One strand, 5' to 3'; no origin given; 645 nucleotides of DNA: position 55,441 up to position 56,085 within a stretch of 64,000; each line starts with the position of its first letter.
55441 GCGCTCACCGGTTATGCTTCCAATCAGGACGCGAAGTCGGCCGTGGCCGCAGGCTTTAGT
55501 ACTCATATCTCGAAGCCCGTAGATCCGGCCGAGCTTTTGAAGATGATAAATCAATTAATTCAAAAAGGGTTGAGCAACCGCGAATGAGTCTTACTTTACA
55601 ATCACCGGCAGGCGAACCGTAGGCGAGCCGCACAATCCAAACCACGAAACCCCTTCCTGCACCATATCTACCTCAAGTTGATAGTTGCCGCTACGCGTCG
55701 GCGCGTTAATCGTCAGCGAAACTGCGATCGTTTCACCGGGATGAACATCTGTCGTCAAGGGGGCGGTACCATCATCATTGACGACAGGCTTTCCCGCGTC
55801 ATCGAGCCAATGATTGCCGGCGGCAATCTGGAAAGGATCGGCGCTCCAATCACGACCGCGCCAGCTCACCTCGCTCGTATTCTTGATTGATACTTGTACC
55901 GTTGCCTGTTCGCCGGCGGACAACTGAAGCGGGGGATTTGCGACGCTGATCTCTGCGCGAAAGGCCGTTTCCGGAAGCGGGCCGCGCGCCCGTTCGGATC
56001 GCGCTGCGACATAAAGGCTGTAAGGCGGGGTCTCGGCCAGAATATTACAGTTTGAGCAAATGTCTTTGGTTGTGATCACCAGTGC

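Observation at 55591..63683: The same ~100-aa Ig-like (NBR1-type) domain terminates four functionally different genes in one cluster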

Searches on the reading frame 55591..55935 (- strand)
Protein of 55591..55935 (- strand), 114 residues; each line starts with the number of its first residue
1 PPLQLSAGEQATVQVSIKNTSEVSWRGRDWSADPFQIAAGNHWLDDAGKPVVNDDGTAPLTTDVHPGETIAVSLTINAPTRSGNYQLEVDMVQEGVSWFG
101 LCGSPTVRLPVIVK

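Call 9: find_homologous_proteins(query=A1, max_evalue=0.001)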
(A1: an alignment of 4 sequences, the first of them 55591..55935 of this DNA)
Query A1 (4 sequences) (114 aa, profile of the alignment): 1001 proteins with E <= 0.001 among 1576 candidates; the best 120 are listed.
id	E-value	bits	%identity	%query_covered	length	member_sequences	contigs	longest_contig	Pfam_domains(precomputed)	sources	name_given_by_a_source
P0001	1.5e-45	172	41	98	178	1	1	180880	-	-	-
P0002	1.1e-43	166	42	99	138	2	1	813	-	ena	-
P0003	1.4e-43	166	42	99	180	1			-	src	-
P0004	1.5e-43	165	42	99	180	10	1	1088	-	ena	-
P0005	2.4e-43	165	46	99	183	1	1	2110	-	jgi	jgi:hypothetical protein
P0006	2.7e-43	165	46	99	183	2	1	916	-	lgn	-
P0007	4.0e-43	164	42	99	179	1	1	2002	-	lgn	-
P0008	4.1e-43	164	41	99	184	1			-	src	-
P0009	4.9e-43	164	44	99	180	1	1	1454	-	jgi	jgi:hypothetical protein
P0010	6.8e-43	163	46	99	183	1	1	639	-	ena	-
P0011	7.7e-43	163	42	98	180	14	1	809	-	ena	-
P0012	8.0e-43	163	44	99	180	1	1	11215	-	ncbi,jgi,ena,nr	ncbi:MAG TPA: hypothetical protein VE863_11170 [Pyrinomonadaceae bacterium]|jgi:hypothetical protein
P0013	1.3e-42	162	46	99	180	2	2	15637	-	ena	-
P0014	1.3e-42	162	41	99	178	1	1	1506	-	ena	-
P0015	1.4e-42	162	41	99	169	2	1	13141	-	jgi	-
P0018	1.5e-42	162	46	99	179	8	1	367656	-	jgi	jgi:hypothetical protein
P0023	2.6e-42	161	44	99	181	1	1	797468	-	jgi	jgi:hypothetical protein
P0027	3.6e-42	161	39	99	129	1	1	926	PF16158.12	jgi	-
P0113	9.0e-41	156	44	99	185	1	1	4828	PF16158.12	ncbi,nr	ncbi:MAG TPA: NBR1-Ig-like domain-containing protein, partial [Pyrinomonadaceae bacterium]|nr:NBR1-I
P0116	9.6e-41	156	30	93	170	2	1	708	PF16158.12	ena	-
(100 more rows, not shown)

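Call 11: find_encoding_contigs(protein=P0023, flank=10000, max_places=3)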
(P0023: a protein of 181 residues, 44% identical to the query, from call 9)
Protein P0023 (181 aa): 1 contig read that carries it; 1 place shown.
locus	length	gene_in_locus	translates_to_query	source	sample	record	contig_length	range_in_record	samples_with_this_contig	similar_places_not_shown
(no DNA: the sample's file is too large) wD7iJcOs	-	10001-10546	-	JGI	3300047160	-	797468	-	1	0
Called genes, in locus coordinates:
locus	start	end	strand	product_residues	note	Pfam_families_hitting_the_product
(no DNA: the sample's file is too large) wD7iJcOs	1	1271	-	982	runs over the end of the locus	PF09586:YfhO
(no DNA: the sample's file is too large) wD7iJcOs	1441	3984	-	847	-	-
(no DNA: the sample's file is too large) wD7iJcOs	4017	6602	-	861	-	-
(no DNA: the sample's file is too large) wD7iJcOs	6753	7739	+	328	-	PF00535:Glycos_transf_2, PF13641:Glyco_tranf_2_3 (weak)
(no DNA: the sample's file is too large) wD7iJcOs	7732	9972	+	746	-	-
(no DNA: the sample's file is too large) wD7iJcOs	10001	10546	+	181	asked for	-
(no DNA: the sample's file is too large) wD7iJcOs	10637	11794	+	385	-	PF08003:Methyltransf_9, PF08241:Methyltransf_11, PF13649:Methyltransf_25, PF13847:Methyltransf_31 (weak), PF16158:N_BRCA1_IG (weak)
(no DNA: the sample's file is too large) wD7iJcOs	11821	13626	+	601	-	PF02366:PMT, PF13231:PMT_2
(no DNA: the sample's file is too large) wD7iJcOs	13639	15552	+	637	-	-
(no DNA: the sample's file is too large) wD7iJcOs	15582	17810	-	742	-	PF13185:GAF_2, PF01590:GAF, PF13185:GAF_2, PF13492:GAF_3, PF00512:HisKA, PF02518:HATPase_c, PF00072:Response_reg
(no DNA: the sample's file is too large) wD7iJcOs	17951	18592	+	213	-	PF12146:Hydrolase_4, PF00561:Abhydrolase_1, PF20408:Abhydrolase_11, PF01738:DLH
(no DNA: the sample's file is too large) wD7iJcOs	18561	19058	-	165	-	PF01451:LMWPc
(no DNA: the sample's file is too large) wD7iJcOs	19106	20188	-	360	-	PF01118:Semialdhyde_dh, PF02774:Semialdhyde_dhC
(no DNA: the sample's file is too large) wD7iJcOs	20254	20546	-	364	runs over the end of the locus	PF00155:Aminotran_1_2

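Call 12: find_encoding_contigs(protein=P0018, flank=10000, max_places=3)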
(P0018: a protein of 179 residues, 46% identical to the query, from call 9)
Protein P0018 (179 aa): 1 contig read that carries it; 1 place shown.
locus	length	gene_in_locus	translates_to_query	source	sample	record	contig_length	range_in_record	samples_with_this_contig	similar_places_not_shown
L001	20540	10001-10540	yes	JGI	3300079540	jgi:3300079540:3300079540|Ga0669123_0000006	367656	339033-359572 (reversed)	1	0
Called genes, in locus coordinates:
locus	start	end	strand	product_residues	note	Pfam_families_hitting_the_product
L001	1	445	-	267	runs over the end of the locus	PF13489:Methyltransf_23 (weak), PF13847:Methyltransf_31 (faint), PF08241:Methyltransf_11 (faint), PF13649:Methyltransf_25 (faint)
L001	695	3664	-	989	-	PF09586:YfhO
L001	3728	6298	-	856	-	-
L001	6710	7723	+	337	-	PF00535:Glycos_transf_2, PF13641:Glyco_tranf_2_3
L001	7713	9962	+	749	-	PF16158:N_BRCA1_IG (weak)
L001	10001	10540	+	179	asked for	-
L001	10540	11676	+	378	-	PF08003:Methyltransf_9, PF13489:Methyltransf_23 (faint), PF13847:Methyltransf_31, PF08241:Methyltransf_11, PF08242:Methyltransf_12 (faint), PF13649:Methyltransf_25, PF16158:N_BRCA1_IG (weak)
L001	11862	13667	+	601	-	PF02366:PMT, PF13231:PMT_2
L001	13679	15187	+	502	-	-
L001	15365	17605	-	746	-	PF01590:GAF (weak), PF13185:GAF_2, PF01590:GAF, PF13185:GAF_2, PF13492:GAF_3, PF00512:HisKA, PF02518:HATPase_c, PF00072:Response_reg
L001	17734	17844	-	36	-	-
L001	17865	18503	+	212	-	PF12146:Hydrolase_4, PF00561:Abhydrolase_1, PF12697:Abhydrolase_6 (faint), PF20408:Abhydrolase_11 (weak), PF01738:DLH (weak)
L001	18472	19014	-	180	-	PF01451:LMWPc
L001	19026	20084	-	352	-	PF01118:Semialdhyde_dh, PF02774:Semialdhyde_dhC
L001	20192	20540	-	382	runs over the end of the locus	PF00155:Aminotran_1_2, PF00266:Aminotran_5 (weak)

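Call 17: search_protein_representatives(alignment_id=A1)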
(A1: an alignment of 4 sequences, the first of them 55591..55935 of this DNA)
Query: 4 sequences, 113 profile positions. Proteins with E-value up to 0.001 (for the whole library): 11098; up to 1e-10: 4012; up to 1e-30: 302. The best 150 are listed.
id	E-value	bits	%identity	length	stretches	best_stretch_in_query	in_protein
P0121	1.2e-148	502.3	-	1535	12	1-110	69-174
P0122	1.6e-120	411.7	-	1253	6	6-113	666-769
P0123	8.4e-110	377.2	-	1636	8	1-112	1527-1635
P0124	6.8e-99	342.0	-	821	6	12-112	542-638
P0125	2.2e-96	334.0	-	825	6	9-112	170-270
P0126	3.6e-95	330.0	-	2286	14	5-106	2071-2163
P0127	7.4e-92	319.4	-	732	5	1-113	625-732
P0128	2.2e-91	317.8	-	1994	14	1-101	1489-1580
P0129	3.0e-90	314.2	-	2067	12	4-105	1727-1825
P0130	2.6e-88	308.0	-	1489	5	1-112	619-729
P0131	9.8e-88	306.1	-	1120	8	1-112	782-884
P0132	7.1e-85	296.9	-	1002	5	1-113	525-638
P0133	1.4e-84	295.9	-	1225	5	1-113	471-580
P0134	1.9e-84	295.5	-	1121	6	3-101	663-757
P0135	9.0e-84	293.3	-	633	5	1-112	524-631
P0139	1.2e-77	273.6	-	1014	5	1-112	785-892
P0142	5.3e-74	261.8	-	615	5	7-112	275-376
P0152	1.6e-63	228.1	-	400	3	5-112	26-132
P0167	8.3e-59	212.9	-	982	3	1-112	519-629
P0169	2.1e-58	211.6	-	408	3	6-112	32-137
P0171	8.3e-58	209.7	-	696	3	1-112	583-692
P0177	2.3e-56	205.1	-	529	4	1-112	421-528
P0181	9.4e-55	199.8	-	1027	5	1-103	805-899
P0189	1.6e-52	192.7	-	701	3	5-112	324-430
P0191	2.7e-52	191.9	-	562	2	5-112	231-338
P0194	7.8e-52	190.4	-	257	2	4-112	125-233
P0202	1.2e-50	186.6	-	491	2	1-112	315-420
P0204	2.6e-50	185.6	-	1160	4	1-98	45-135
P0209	1.7e-49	182.9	-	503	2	1-110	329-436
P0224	9.6e-48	177.3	-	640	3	1-112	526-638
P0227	4.2e-47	175.2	-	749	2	2-112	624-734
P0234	8.7e-47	174.2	-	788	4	1-102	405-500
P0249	5.6e-45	168.3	-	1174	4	1-105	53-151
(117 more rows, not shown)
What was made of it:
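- The family is large, with 11,098 50%-identity clusters (call 17).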

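Call 18: find_encoding_contigs(protein=P0001, flank=10000, max_places=3)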
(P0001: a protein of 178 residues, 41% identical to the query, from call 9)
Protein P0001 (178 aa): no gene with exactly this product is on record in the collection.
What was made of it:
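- Tried and rejected: Exact-sequence look-up of the window's lipoprotein to extend the contig beyond 64000: not on record (call 18).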

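Call 19: search_protein_families(library=pfam, proteins=[P0121, P0122, P0124, P0125, P0127, P0132, P0135, P0142, P0152, P0167], max_evalue=0.001)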
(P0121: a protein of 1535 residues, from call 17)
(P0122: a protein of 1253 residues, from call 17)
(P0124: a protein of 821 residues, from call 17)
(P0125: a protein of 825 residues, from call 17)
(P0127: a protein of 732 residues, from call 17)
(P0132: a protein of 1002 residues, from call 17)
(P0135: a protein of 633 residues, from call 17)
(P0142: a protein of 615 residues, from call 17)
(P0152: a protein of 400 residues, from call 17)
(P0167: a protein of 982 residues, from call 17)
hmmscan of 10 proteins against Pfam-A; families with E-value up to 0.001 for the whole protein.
P0121 (1535 aa): 5 families
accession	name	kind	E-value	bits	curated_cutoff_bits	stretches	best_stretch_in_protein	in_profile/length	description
PF16158.11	N_BRCA1_IG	-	4.9e-66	220.5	28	7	437-524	8-94/108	Ig-like domain from next to BRCA1 gene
PF07705.17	CARDB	-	4.9e-12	46.4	22.7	0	189-273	9-80/101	CARDB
PF25560.1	DUF7932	-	6.3e-11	43.2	27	0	1317-1380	28-87/130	Domain of unknown function (DUF7932)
PF16353.11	LacZ_4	-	3.2e-07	31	27.3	0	589-654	15-76/87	Beta-galactosidase, domain 4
PF16116.10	DUF4832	-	4.7e-07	30.2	29.2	0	427-527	108-204/216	Domain of unknown function (DUF4832)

P0122 (1253 aa): 5 families
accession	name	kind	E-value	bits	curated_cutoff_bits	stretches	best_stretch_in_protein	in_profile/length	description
PF16158.11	N_BRCA1_IG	-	6.8e-39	133.2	28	4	902-997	5-99/108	Ig-like domain from next to BRCA1 gene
PF05547.17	Peptidase_M6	-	1.5e-23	84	22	1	229-363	152-285/294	Immune inhibitor A peptidase M6, catalytic domain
PF15851.11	DUF4723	-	9.5e-10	39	27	0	1218-1243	28-53/82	Domain of unknown function (DUF4723)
PF07705.17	CARDB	-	4.7e-07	30.4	22.7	0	534-622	5-79/101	CARDB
PF16353.11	LacZ_4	-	0.00028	21.5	27.3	0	571-628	14-66/87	Beta-galactosidase, domain 4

P0124 (821 aa): 2 families
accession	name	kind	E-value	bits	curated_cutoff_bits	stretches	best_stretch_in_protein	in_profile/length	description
PF16158.11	N_BRCA1_IG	-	2.7e-25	89.5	28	0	57-130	19-92/108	Ig-like domain from next to BRCA1 gene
PF23619.1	Ig_VWA7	-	0.00011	22.9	27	0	98-133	9-44/104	VWA7 Ig-like domain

P0125 (825 aa): 3 families
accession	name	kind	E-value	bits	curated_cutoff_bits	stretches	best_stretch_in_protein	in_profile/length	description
PF16158.11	N_BRCA1_IG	-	2.5e-25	89.6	28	0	422-496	19-93/108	Ig-like domain from next to BRCA1 gene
PF16353.11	LacZ_4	-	6.4e-05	23.6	27.3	0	687-755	16-82/87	Beta-galactosidase, domain 4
PF14016.12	DUF4232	-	0.00025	21.7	27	0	659-729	16-85/129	Domain of unknown function (DUF4232)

P0127 (732 aa): 3 families
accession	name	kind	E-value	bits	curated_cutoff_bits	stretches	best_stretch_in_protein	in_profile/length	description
PF16158.11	N_BRCA1_IG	-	3.4e-38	130.9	28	3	382-468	6-92/108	Ig-like domain from next to BRCA1 gene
PF04234.18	CopC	-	4.2e-06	28.1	23.3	0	165-218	21-75/92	CopC domain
PF07705.17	CARDB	-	1.8e-05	25.3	22.7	0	251-337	8-79/101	CARDB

P0132 (1002 aa): 7 families
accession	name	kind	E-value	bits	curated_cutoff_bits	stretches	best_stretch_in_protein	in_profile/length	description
PF07676.18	PD40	-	5.7e-39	131.7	20.9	3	123-158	1-37/38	WD40-like Beta Propeller Repeat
PF16158.11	N_BRCA1_IG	-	5.5e-33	114.2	28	3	526-615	6-94/108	Ig-like domain from next to BRCA1 gene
PF00930.27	DPPIV_N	-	1.6e-08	34.1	22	0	138-205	242-315/354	Dipeptidyl peptidase IV (DPP IV) N-terminal region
PF25174.1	Beta-prop_THOC3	-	1.9e-08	34.1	305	1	47-206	10-162/272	THOC3 beta-propeller domain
PF14583.12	Pectate_lyase22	-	3e-05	23.4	30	0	240-288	218-268/386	Oligogalacturonate lyase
PF10647.15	Gmad1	-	3.4e-05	24.3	20.5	0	177-241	27-91/251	Lipoprotein LpqB beta-propeller domain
PF10633.15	NPCBM_assoc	-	0.00021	21.8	24.4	0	705-732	43-71/78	NPCBM-associated, NEW3 domain of alpha-galactosidase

P0135 (633 aa): 3 families
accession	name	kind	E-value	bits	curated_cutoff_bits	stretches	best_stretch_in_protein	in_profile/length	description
PF16158.11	N_BRCA1_IG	-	8.1e-23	81.5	28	0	575-620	56-101/108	Ig-like domain from next to BRCA1 gene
PF20486.3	DUF6725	-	8.7e-06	26.3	27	0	316-345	29-59/83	Family of unknown function (DUF6725)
PF04234.18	CopC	-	0.00058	21.2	23.3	0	597-613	64-80/92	CopC domain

P0142 (615 aa): 6 families
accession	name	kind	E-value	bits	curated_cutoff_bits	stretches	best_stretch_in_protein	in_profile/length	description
PF16158.11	N_BRCA1_IG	-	1.3e-15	58.3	28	0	284-360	20-97/108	Ig-like domain from next to BRCA1 gene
PF04234.18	CopC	-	0.00011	23.6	23.3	0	433-476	36-78/92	CopC domain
PF16353.11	LacZ_4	-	0.0002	22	27.3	0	73-115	25-69/87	Beta-galactosidase, domain 4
PF15851.11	DUF4723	-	0.00032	21.3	27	0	463-489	28-54/82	Domain of unknown function (DUF4723)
PF10633.15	NPCBM_assoc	-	0.00048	20.7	24.4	0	322-351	41-72/78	NPCBM-associated, NEW3 domain of alpha-galactosidase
PF13742.12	tRNA_anti_2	-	0.00067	20.3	27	0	308-354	47-93/95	OB-fold nucleic acid binding domain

P0152 (400 aa): 2 families
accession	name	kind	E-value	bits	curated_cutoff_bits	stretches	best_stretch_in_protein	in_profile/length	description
PF16158.11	N_BRCA1_IG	-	9.6e-12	45.8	28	0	294-395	10-108/108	Ig-like domain from next to BRCA1 gene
PF10633.15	NPCBM_assoc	-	9.2e-05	23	24.4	0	77-100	41-63/78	NPCBM-associated, NEW3 domain of alpha-galactosidase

P0167 (982 aa): 3 families
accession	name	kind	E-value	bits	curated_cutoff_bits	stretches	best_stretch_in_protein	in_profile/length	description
PF16158.11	N_BRCA1_IG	-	9.7e-26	90.9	28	3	393-489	6-99/108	Ig-like domain from next to BRCA1 gene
PF01510.30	Amidase_2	-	4.1e-14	53.5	26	1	224-361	3-130/131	N-acetylmuramoyl-L-alanine amidase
PF19190.6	BACON_2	-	1.2e-07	32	25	0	758-826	3-73/94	Viral BACON domain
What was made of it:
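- On FW / N_BRCA1_IG (PF16158) superfamily: Close relatives score up to 220 bits on PF16158 (call 19).
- Closest known: CARDB. Same: Relatives of the window's domain give overlapping weak CARDB hits (call 19).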

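Call 24: search_solved_structures(query=A1, max_evalue=1, show_alignments=2)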
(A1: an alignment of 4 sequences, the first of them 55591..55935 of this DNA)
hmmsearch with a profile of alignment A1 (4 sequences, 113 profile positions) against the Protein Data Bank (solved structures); distinct sequences matched with E-value up to 1: 5.
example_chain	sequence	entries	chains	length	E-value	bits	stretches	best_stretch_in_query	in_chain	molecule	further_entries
6vhi_A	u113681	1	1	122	0.26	14.7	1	56-91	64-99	Protein ILRUN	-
7zyu_B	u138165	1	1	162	0.47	13.9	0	4-66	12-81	Designed Ankyrin repeat protein F10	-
8bl3_A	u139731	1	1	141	0.73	13.3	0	62-80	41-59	scIg12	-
7tbi_Y1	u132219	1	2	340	0.8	13.2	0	41-84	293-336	Nup159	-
2xee_A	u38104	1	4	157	0.96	12.9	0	4-77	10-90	NI3C DARPIN MUTANT5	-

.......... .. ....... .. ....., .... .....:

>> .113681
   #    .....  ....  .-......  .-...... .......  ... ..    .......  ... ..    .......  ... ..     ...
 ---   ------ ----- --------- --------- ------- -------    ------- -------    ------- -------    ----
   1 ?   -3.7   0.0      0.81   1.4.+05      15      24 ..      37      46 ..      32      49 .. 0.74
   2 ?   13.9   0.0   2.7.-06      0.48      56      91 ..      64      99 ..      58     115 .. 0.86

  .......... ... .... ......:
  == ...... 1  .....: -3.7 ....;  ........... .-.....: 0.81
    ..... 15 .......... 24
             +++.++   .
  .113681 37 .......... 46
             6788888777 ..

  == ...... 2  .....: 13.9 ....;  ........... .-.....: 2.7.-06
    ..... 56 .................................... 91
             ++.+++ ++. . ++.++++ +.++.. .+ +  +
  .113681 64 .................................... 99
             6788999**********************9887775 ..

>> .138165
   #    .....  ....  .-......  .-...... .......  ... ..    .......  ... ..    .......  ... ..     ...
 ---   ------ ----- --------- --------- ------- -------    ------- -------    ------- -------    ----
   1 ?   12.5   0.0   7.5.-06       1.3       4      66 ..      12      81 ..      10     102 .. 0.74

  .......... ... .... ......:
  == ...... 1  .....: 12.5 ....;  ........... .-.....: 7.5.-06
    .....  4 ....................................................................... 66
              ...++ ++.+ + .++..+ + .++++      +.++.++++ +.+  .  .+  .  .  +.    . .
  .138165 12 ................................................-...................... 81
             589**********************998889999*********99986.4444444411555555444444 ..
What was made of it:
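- Tried and rejected: The four-sequence profile against PDB: only a marginal ILRUN hit at E 0.26 (call 24).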

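Call 37: search_protein_families(library=pfam, proteins=[L001:3728-6298:-, L001:695-3664:-, L001:6710-7723:+, L001:13679-15187:+], max_evalue=0.01)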
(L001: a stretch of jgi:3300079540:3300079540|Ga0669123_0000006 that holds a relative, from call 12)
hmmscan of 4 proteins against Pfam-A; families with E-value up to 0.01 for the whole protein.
L001:3728-6298:- (856 aa): 1 family
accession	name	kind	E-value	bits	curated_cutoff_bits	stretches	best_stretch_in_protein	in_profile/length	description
PF13946.11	DUF4214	-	0.0075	16.8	23.2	0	819-851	36-69/72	Domain of unknown function (DUF4214)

L001:695-3664:- (989 aa): 1 family
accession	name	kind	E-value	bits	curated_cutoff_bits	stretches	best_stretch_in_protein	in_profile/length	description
PF09586.16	YfhO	-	8.1e-17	61.3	28.5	2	883-961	756-835/835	Bacterial membrane protein YfhO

L001:6710-7723:+ (337 aa): 3 families
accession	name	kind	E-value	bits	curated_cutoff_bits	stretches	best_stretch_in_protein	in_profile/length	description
PF00535.33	Glycos_transf_2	-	3.2e-16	60.2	23.3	1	20-173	2-164/168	Glycosyl transferase family 2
PF13641.12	Glyco_tranf_2_3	-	1.5e-09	38.6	27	1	17-215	2-216/230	Glycosyltransferase like family 2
PF13704.12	Glyco_tranf_2_4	-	0.0095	16.9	27.5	0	26-100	2-82/98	Glycosyl transferase family 2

L001:13679-15187:+ (502 aa): 1 family
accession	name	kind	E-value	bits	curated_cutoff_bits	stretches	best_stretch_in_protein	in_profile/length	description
PF13231.12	PMT_2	-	3.3e-05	24.6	26.1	1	75-229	3-153/160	Dolichyl-phosphate-mannose-protein mannosyltransferase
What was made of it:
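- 55591..57495 (-): 634-aa GT-C-type (PMT_2-like) membrane glycosyltransferase with a C-terminal FW domain. About 11 TM segments, an acidic IDES motif in the first periplasmic loop, and a 240-aa periplasmic tail. The orthologue in L001 hits PMT_2 at E 3.3e-5 (call 37).
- On Three-component GT2 / flippase / GT-C glycosylation system: Relatives have a full-length Glycos_transf_2 at the same position (calls 11, 12, 37).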
